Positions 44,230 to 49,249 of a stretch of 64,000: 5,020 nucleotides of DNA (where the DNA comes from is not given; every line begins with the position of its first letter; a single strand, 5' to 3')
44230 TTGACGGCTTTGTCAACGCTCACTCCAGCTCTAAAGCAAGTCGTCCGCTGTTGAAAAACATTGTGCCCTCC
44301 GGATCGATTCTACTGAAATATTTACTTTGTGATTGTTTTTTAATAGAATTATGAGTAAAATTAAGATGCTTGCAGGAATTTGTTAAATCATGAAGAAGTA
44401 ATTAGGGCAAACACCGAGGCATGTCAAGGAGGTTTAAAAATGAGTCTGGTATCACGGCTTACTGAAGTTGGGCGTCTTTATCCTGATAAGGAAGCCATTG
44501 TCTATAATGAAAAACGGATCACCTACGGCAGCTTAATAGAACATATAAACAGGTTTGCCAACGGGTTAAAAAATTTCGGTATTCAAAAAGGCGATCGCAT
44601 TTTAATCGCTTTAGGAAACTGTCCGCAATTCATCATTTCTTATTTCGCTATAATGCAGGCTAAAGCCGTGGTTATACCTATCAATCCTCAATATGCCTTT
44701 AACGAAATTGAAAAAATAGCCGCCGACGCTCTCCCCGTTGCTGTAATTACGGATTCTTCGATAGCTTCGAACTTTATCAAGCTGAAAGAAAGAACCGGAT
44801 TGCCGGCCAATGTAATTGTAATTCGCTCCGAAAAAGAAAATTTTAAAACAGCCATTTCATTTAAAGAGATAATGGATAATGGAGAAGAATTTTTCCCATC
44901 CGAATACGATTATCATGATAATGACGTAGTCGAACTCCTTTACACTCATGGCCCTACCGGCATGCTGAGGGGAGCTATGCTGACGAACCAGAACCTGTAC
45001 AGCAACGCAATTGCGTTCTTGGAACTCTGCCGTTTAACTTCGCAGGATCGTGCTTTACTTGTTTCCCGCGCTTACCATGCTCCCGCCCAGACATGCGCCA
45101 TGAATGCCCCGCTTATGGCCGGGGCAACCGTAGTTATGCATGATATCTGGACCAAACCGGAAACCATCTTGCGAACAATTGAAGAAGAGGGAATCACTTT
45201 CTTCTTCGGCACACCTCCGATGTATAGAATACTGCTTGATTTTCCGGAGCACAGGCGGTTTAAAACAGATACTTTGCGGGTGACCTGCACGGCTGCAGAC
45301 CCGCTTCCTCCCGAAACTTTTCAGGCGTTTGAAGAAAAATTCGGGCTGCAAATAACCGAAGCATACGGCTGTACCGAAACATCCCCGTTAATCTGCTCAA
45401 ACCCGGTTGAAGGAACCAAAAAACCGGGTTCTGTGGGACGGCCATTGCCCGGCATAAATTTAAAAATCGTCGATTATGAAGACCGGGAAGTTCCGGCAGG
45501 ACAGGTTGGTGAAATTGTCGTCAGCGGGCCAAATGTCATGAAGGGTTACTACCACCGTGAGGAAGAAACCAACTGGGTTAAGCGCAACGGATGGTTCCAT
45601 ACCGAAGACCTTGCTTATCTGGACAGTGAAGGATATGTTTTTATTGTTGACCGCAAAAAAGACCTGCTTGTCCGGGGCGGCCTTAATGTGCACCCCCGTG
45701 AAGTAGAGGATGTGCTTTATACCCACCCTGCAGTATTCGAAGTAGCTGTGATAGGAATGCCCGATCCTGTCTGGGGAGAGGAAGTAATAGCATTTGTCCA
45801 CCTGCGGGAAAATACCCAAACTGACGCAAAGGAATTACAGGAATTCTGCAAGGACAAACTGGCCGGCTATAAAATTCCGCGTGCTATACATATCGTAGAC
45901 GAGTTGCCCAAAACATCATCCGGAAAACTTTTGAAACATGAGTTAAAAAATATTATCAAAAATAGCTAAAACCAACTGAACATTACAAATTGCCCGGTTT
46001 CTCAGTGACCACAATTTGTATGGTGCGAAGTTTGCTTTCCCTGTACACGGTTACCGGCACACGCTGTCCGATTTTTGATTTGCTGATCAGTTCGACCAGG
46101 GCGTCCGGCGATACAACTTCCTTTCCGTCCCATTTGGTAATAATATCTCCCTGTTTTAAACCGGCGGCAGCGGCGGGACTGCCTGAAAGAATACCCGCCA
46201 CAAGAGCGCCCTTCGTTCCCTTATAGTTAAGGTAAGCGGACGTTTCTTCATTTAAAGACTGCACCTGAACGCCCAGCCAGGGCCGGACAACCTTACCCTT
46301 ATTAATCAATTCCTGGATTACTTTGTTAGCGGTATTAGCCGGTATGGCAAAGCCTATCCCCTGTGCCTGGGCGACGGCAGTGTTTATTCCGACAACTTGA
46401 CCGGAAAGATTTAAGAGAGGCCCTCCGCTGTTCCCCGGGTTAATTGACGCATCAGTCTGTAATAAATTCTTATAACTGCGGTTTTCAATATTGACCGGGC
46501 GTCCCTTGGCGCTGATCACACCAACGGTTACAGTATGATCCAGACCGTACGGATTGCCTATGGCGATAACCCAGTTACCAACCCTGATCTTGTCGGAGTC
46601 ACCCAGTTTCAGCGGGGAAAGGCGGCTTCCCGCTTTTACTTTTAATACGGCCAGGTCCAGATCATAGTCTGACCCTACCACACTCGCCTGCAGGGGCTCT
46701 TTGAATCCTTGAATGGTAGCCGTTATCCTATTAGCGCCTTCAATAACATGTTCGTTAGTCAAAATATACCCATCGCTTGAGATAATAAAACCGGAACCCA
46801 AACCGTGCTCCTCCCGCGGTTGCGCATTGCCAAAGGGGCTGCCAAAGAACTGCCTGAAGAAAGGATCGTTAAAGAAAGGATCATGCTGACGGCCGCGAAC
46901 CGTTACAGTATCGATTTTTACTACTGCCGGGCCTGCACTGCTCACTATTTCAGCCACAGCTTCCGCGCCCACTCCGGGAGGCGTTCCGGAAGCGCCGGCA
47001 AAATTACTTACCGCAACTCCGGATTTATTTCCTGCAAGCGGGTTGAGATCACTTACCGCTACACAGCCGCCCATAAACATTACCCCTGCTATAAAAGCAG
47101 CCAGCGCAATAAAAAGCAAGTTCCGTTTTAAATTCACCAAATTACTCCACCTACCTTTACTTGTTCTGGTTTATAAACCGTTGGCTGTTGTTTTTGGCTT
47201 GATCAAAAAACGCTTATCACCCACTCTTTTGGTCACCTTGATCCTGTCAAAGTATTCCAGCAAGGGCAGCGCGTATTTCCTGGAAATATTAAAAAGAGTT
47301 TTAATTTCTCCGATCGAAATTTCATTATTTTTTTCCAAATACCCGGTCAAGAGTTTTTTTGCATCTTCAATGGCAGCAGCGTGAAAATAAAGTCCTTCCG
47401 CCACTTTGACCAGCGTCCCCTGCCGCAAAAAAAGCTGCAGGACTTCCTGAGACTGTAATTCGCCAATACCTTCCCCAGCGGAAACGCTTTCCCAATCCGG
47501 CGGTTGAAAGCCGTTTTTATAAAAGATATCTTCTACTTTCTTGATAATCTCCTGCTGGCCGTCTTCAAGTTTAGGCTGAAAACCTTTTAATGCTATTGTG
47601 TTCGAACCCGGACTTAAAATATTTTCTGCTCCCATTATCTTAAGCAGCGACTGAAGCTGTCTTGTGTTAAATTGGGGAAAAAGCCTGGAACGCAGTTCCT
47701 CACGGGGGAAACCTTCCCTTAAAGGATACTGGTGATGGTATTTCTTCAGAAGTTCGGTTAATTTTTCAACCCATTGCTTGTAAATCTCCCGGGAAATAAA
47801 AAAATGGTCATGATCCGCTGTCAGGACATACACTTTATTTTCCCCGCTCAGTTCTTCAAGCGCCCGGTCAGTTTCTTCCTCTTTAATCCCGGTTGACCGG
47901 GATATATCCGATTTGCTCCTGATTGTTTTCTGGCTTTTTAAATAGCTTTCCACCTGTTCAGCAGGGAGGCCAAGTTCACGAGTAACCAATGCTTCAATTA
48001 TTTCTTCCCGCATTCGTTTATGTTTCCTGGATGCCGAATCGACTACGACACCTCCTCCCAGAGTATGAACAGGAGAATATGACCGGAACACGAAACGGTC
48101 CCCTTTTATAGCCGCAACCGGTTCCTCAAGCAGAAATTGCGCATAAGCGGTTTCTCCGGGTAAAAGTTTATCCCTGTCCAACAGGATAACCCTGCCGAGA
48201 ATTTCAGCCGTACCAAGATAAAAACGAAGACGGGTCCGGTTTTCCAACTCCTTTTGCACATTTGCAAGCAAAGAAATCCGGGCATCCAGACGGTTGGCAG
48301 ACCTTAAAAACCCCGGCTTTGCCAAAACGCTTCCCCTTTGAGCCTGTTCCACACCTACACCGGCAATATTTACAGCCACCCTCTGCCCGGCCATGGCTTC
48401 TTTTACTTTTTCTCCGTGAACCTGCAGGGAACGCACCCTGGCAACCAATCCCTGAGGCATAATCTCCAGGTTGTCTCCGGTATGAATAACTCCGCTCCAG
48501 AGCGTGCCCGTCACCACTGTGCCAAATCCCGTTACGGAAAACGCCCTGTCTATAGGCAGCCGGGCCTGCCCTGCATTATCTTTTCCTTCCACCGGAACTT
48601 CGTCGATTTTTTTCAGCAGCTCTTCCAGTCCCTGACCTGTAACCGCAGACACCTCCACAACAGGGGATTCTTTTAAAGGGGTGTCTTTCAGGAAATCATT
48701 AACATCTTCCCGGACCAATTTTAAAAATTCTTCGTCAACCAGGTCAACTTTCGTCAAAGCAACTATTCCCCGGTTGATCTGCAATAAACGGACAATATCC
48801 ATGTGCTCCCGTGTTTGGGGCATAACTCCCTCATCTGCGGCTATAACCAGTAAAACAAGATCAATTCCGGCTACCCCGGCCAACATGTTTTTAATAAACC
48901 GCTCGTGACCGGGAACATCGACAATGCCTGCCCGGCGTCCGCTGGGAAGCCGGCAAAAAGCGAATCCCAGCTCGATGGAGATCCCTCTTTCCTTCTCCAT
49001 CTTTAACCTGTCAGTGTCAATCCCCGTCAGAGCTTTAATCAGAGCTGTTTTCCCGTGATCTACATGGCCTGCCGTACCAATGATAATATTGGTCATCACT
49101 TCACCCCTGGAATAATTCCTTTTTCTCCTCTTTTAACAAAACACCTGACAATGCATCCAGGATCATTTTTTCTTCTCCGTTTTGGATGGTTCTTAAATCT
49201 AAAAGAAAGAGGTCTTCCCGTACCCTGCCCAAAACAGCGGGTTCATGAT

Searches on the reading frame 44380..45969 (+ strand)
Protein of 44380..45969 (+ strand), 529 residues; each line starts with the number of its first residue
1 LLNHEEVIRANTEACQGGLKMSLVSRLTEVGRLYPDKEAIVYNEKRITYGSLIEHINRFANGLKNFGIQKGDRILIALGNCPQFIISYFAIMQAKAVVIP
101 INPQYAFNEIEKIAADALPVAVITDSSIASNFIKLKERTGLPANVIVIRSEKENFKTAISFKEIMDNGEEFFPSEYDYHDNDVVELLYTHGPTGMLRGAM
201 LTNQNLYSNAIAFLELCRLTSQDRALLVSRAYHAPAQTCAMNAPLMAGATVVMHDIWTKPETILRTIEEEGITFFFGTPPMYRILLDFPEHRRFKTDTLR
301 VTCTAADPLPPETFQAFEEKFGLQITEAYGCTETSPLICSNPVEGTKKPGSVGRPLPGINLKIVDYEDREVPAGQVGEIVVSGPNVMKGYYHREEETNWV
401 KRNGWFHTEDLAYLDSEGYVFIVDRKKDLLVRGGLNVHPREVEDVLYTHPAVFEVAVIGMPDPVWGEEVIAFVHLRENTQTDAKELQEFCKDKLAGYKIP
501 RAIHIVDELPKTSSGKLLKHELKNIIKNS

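Call 66: search_protein_families(library=pfam, proteins=[window:44380-45969:+], max_evalue=0.00001)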
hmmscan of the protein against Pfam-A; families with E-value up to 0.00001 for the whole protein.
window:44380-45969:+ (529 aa): 2 families
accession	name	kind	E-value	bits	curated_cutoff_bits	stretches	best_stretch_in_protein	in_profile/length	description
PF00501.34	AMP-binding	-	7.7e-88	295.3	29.9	1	31-391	5-384/384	AMP-binding enzyme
PF13193.12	AMP-binding_C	-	1.1e-24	87.6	24.5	1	441-516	1-76/76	AMP-binding enzyme C-terminal domain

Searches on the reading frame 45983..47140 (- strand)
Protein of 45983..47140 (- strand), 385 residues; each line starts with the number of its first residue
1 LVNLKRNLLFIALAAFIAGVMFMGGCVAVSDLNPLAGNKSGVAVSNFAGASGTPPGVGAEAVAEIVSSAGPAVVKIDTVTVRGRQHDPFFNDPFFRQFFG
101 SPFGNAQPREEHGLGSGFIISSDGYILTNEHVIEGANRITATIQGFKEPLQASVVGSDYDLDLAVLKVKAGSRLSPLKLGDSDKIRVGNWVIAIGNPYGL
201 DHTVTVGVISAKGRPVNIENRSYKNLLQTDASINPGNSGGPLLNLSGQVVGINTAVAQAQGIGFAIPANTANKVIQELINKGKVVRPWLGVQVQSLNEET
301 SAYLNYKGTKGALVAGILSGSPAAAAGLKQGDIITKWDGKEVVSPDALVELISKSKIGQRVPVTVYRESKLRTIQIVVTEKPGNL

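Call 67: search_protein_families(library=pfam, proteins=[window:45983-47140:-], max_evalue=0.00001)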
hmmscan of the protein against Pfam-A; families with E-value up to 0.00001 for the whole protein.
window:45983-47140:- (385 aa): 5 families
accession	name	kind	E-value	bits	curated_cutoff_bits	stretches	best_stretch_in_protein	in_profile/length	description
PF13365.12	Trypsin_2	-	3.2e-35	122.4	27.6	1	115-252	1-144/144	Trypsin-like peptidase domain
PF00089.32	Trypsin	-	8.2e-21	75.3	20.6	1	115-275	27-220/220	Trypsin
PF13180.12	PDZ_2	-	6e-17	62.1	27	1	288-376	2-78/80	PDZ domain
PF17820.7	PDZ_6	-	8.2e-09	35.5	27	1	314-367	2-54/54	PDZ domain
PF00595.29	PDZ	-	5.8e-07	30.2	23.2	1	287-355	10-72/81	PDZ domain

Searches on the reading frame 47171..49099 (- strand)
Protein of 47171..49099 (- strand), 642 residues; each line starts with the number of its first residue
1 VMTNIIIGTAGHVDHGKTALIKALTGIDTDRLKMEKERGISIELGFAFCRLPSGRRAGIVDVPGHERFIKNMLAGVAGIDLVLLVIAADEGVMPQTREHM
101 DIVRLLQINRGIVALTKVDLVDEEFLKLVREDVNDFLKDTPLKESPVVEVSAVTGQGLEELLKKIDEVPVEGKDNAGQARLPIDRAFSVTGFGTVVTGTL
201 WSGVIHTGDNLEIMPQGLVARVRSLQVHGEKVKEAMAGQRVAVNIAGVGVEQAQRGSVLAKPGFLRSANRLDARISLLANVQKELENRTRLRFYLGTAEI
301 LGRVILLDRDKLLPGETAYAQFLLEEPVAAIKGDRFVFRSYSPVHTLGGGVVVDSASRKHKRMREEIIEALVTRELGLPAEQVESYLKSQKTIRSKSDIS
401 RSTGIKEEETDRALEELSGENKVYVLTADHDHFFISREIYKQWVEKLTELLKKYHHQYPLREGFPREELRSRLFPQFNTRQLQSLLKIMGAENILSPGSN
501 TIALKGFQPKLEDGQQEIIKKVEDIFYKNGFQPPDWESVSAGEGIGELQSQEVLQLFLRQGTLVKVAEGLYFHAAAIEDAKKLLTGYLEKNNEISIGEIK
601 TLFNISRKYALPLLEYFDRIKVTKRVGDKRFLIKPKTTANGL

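Call 67: search_protein_families(library=pfam, proteins=[window:47171-49099:-], max_evalue=0.00001)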
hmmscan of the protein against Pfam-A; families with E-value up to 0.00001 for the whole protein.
window:47171-49099:- (642 aa): 5 families
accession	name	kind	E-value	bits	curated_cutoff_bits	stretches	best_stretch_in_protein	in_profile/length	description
PF00009.33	GTP_EFTU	-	2e-38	132.3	26.5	1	5-167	4-184/188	Elongation factor Tu GTP binding domain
PF09107.17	SelB-wing_3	-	2.8e-20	72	23.2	1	587-632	2-47/47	Elongation factor SelB, winged helix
PF03144.31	GTP_EFTU_D2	-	1e-16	61.6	30.3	1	193-260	1-73/73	Elongation factor Tu domain 2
PF25461.1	Beta-barrel_SelB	-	5.3e-16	59.1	27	1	273-358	2-79/80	Selenocysteine-specific elongation factor, beta-barrel domain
PF09106.17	SelB-wing_2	-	7e-13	48.9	22.3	1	449-503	2-56/57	Elongation factor SelB, winged helix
